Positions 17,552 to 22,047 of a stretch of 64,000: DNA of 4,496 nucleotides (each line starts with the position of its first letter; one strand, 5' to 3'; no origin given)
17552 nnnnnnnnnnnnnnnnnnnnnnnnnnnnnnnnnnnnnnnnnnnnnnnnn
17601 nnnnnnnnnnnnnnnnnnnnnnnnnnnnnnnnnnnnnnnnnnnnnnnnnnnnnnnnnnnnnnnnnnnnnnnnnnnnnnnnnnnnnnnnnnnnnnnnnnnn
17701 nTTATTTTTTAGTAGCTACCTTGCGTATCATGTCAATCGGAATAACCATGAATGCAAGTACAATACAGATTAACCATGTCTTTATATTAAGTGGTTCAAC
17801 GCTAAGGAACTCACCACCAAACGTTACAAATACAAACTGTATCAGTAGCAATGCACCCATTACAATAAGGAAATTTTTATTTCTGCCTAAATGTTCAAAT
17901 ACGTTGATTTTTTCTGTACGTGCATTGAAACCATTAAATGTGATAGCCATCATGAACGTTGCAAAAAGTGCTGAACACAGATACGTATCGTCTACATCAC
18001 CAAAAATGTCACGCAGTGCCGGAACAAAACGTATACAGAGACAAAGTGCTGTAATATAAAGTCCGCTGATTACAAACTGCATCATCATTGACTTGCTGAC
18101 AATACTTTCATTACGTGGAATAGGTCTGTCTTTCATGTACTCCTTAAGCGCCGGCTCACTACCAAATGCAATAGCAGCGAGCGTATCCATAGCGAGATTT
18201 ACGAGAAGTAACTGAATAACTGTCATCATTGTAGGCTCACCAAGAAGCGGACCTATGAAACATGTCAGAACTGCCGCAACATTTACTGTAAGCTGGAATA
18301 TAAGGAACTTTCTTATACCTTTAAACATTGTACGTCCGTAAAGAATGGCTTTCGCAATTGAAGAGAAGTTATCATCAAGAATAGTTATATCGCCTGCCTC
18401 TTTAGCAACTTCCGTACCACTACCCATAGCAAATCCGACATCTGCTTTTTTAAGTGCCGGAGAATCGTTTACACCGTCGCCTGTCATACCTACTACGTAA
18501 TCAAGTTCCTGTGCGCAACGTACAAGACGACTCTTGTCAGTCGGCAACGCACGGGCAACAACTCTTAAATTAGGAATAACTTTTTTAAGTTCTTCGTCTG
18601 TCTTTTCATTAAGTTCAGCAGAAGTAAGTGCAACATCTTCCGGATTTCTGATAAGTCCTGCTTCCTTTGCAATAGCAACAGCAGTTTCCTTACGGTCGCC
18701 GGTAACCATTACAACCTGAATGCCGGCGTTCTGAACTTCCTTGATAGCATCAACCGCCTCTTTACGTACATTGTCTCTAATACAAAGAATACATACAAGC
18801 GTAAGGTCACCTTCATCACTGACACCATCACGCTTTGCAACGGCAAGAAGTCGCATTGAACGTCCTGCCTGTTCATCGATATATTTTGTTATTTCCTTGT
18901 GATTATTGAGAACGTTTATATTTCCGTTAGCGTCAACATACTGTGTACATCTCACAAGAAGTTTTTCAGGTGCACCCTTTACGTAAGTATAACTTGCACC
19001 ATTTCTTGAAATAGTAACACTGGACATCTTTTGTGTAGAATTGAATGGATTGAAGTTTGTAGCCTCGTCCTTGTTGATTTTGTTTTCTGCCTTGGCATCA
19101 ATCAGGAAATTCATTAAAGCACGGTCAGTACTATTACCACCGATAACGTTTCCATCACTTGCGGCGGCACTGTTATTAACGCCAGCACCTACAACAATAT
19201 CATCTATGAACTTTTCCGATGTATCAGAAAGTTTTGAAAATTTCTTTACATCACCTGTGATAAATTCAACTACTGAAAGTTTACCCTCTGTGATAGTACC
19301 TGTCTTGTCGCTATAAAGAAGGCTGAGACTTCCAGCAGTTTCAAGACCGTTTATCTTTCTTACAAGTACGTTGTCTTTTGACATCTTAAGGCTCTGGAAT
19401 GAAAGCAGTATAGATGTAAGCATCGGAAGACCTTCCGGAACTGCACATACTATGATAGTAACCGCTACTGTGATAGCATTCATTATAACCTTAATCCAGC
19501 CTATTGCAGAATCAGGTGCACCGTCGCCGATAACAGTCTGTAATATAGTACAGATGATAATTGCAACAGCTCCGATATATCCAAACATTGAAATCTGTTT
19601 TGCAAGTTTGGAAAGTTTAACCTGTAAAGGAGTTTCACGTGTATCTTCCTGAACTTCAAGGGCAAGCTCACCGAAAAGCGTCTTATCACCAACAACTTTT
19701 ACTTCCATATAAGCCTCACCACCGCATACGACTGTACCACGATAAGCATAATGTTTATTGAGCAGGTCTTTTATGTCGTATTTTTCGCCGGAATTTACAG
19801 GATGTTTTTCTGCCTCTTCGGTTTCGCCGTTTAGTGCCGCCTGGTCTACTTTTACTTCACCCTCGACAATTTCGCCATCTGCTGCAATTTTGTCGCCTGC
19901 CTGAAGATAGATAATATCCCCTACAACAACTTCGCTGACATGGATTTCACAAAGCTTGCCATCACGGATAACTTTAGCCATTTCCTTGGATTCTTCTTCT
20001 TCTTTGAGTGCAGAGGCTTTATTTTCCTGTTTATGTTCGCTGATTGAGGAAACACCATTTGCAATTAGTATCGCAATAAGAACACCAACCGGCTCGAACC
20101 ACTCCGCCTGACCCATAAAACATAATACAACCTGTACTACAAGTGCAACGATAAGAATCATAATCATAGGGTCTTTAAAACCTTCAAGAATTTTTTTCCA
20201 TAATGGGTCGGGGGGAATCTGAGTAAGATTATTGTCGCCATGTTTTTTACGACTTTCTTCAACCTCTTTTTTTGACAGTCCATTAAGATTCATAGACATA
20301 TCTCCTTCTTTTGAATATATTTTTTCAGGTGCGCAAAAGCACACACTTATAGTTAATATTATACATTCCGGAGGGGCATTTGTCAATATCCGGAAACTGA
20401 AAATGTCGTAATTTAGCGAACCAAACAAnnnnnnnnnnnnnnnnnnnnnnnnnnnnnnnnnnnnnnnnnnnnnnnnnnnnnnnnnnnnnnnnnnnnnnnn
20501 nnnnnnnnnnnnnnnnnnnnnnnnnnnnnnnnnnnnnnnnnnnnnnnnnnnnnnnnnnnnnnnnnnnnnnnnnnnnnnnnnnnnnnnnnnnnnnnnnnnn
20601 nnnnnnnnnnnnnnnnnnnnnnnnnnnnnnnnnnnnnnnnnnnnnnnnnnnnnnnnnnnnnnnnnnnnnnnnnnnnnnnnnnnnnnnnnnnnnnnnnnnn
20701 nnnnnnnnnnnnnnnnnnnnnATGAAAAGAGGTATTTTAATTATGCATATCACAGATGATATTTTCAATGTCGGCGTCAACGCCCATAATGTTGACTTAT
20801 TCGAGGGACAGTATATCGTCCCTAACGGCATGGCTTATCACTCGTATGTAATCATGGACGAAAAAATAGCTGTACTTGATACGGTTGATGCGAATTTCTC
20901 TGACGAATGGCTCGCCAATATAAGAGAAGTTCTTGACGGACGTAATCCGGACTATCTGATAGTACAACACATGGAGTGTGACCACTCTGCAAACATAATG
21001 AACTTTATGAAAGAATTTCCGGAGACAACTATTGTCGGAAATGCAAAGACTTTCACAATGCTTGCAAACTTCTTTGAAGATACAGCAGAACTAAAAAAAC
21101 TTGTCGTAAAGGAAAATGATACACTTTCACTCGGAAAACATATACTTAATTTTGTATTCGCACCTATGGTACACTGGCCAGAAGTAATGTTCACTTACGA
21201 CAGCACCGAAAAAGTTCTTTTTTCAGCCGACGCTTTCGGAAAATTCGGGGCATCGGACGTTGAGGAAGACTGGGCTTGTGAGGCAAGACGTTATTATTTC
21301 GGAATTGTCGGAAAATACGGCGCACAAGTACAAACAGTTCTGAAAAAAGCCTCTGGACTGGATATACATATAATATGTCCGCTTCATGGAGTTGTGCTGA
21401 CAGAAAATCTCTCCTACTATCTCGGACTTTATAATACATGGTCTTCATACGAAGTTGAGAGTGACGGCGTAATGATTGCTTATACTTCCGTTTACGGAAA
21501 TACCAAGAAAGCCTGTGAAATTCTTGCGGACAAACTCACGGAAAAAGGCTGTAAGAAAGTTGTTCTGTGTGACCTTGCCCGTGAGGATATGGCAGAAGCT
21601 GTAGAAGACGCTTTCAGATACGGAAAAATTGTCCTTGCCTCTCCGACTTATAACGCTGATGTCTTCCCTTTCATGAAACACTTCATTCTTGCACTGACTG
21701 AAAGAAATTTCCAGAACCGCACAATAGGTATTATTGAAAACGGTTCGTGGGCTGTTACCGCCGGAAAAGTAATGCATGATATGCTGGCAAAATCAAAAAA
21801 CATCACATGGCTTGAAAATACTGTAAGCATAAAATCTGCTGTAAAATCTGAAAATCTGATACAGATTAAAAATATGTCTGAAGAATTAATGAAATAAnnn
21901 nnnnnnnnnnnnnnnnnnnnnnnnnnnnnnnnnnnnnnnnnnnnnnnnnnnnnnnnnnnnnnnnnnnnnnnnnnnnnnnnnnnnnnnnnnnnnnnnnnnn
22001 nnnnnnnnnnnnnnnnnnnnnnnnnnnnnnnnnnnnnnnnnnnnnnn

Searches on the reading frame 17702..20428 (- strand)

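Call 8: search_protein_families(library=pfam, proteins=[window:17702-20428:-])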
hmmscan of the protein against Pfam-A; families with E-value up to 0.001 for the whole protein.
window:17702-20428:- (908 aa): 6 families
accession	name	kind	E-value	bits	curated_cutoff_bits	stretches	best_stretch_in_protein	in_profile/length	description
PF00122.25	E1-E2_ATPase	-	1.3e-38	132.8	28.1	1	147-351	3-180/181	E1-E2 ATPase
PF00689.26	Cation_ATPase_C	-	2.6e-35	122.2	27.3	1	732-904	1-174/175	Cation transporting ATPase, C-terminus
PF00690.31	Cation_ATPase_N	-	1.1e-14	54.2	20.4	1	48-98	18-68/69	Cation transporter/ATPase, N-terminus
PF00702.32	Hydrolase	-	1e-13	52.5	26.4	1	374-663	7-191/191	haloacid dehalogenase-like hydrolase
PF13246.12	Cation_ATPase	-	5.6e-10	39.6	21.7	1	424-497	14-91/91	Cation transport ATPase (P-type)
PF08282.18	Hydrolase_3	-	1.5e-08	35.2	20.9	1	650-695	210-255/255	haloacid dehalogenase-like hydrolase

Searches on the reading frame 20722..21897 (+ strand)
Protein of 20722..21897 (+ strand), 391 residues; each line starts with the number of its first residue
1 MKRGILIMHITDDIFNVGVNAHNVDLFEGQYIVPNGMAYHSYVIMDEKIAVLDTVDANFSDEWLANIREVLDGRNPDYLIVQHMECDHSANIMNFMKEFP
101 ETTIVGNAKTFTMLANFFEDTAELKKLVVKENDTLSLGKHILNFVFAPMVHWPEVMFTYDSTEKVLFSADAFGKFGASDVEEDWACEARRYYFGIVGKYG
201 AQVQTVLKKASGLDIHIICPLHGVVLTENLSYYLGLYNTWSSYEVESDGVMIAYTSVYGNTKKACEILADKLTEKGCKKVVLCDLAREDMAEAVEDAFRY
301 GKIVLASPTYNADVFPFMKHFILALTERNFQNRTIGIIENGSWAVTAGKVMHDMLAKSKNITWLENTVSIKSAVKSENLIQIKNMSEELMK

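Call 8: search_protein_families(library=pfam, proteins=[window:20722-21897:+])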
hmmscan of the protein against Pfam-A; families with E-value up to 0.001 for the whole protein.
window:20722-21897:+ (391 aa): 5 families
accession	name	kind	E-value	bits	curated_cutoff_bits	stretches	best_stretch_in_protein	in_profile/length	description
PF19583.5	ODP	-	1e-16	61.9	27.2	1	40-223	4-194/194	ODP family beta lactamase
PF12724.12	Flavodoxin_5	-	8.7e-08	33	27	1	251-325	1-69/145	Flavodoxin domain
PF00753.33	Lactamase_B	-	1.4e-05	25.6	22.7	1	42-176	9-155/196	Metallo-beta-lactamase superfamily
PF03358.20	FMN_red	-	0.0001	22.4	24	1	273-344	40-118/152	NADPH-dependent FMN reductase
PF00258.30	Flavodoxin_1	-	0.00027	21.5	25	1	252-331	1-85/143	Flavodoxin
